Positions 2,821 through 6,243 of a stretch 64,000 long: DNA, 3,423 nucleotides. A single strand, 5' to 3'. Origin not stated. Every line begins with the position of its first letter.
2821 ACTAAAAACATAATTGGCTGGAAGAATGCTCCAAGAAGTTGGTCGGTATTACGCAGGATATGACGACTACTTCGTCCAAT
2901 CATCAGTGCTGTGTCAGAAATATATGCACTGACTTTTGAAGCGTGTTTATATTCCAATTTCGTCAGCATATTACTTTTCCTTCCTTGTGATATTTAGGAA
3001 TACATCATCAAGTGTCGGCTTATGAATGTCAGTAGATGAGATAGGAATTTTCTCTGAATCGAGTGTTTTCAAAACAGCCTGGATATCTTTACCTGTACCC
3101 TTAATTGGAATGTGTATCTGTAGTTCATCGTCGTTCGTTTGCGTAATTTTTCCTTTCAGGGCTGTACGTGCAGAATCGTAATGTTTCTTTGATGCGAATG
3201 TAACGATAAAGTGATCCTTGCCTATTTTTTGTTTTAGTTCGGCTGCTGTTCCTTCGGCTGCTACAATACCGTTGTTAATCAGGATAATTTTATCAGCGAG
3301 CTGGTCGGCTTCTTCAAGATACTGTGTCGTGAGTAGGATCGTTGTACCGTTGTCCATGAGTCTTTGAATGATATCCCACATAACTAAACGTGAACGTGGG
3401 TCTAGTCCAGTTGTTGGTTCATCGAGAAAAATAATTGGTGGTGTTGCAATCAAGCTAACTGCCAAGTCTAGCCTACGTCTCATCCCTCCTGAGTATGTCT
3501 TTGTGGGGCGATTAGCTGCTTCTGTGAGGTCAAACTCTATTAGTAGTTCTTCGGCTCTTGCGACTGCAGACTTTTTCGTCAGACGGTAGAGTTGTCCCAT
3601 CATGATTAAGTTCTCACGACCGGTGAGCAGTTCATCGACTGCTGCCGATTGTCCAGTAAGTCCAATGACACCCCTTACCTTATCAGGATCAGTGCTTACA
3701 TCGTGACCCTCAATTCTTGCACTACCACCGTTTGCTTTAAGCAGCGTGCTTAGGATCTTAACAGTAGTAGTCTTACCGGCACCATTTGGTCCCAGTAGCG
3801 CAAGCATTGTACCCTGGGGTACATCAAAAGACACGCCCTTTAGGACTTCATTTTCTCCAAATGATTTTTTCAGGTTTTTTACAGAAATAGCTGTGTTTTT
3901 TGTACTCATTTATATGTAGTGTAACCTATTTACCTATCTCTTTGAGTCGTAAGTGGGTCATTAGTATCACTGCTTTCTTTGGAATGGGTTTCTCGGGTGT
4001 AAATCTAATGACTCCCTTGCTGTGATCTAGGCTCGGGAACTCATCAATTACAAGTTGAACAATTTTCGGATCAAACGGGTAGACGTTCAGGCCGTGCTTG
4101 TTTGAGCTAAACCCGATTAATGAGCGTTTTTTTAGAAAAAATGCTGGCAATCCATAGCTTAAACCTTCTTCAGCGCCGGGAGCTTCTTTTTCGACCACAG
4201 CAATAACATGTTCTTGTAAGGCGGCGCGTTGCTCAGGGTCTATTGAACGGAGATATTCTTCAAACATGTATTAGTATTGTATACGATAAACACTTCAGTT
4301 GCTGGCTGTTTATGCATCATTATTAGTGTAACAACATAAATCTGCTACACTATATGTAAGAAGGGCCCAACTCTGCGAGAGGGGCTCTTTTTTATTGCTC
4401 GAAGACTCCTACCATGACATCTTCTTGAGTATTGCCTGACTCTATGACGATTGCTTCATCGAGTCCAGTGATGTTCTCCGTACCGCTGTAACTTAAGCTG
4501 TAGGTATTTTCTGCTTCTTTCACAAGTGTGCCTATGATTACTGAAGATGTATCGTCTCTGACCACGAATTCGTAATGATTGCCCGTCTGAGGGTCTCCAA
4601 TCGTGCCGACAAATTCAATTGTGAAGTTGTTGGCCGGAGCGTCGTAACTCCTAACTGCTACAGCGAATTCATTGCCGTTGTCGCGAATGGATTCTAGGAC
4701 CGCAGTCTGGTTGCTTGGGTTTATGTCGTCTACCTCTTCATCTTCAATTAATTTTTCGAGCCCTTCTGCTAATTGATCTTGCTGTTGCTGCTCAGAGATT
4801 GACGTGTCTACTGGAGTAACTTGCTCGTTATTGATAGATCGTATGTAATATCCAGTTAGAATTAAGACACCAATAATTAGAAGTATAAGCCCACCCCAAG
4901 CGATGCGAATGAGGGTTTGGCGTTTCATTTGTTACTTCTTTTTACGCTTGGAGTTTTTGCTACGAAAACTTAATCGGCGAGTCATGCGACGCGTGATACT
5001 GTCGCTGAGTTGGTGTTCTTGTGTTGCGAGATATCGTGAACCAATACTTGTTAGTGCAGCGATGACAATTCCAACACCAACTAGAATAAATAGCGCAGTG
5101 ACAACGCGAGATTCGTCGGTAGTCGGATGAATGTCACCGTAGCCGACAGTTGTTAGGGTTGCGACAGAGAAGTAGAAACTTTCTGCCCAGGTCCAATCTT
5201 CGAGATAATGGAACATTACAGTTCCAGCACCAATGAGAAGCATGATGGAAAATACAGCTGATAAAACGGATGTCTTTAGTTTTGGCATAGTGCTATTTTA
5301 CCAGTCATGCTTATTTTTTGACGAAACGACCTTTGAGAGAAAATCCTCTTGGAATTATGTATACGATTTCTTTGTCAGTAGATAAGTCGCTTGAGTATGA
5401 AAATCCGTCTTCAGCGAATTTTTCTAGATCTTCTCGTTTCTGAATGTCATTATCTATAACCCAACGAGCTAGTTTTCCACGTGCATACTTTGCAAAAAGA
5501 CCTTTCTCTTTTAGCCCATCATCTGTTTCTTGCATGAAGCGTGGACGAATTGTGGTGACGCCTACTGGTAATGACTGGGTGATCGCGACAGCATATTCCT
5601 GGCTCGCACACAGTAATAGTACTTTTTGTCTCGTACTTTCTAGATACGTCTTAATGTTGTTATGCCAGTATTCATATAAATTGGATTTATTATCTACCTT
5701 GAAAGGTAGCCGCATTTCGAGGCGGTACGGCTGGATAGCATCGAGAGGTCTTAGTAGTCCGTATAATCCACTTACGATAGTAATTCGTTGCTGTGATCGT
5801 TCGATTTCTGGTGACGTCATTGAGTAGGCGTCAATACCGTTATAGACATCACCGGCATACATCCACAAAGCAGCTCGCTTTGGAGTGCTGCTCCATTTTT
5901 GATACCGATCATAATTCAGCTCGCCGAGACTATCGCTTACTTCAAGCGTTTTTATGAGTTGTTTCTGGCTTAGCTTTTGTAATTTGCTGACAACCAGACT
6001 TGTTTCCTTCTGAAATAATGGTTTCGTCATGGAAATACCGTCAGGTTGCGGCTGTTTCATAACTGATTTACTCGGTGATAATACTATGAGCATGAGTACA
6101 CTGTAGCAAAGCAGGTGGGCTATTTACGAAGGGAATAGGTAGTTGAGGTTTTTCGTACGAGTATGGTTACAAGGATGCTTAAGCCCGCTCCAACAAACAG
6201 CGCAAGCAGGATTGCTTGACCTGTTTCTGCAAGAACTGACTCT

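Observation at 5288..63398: Recurrent -10 box exactly 6 nt upstream of the ATG, implying widespread leaderless mRNAs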

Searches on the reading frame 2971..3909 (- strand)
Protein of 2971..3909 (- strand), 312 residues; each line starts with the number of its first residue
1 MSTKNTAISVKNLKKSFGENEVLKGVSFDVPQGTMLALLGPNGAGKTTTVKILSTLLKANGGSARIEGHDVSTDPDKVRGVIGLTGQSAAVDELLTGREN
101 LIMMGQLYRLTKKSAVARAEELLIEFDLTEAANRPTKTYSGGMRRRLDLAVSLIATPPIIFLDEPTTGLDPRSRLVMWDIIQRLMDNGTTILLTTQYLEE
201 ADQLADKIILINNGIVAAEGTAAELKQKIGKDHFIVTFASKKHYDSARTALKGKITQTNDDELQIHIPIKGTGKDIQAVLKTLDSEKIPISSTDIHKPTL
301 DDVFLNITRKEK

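Call 48: search_protein_families(library=pfam, proteins=[window:2971-3909:-], max_evalue=0.001)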
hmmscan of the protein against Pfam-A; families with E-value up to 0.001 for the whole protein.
window:2971-3909:- (312 aa): 6 families
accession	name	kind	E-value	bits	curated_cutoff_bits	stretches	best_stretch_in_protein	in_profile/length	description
PF00005.33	ABC_tran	-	3.4e-30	105.9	25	1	23-167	1-137/137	ABC transporter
PF13304.12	AAA_21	-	1.8e-13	51.7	27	1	122-196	221-298/304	AAA domain, putative AbiEii toxin, Type IV TA system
PF13732.12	DrrA1-3_C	-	4.4e-11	43.8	27.4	1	220-307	1-80/81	ATP-binding protein DrrA1-3-like, C-terminal domain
PF00004.35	AAA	-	0.00024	22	21.2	0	37-114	2-73/131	ATPase family associated with various cellular activities (AAA)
PF13175.12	AAA_15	-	0.00076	19.6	32.1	0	36-71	26-65/374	AAA ATPase domain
PF03215.21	Rad17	-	0.00089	19.7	23.8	0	22-137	34-150/186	Rad17 P-loop domain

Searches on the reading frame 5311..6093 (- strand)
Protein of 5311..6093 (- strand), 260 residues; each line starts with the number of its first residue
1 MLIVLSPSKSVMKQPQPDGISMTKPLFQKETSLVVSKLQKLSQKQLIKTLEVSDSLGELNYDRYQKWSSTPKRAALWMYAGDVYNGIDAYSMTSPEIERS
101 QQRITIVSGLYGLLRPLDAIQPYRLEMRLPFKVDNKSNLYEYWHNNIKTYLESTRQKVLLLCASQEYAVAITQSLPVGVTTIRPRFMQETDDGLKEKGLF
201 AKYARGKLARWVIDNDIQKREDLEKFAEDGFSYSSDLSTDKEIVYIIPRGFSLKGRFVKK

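Call 47: search_protein_families(library=pfam, proteins=[window:5311-6093:-], max_evalue=0.001)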
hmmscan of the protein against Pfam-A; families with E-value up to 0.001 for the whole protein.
window:5311-6093:- (260 aa): 2 families
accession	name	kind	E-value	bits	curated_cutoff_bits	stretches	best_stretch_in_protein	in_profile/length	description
PF03883.20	H2O2_YaaD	-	1.1e-67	228.5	29.6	1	1-236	1-235/236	Peroxide stress protein YaaA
PF21818.3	DUF6884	-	1.3e-07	32.3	30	1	79-176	16-111/135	Family of unknown function (DUF6884)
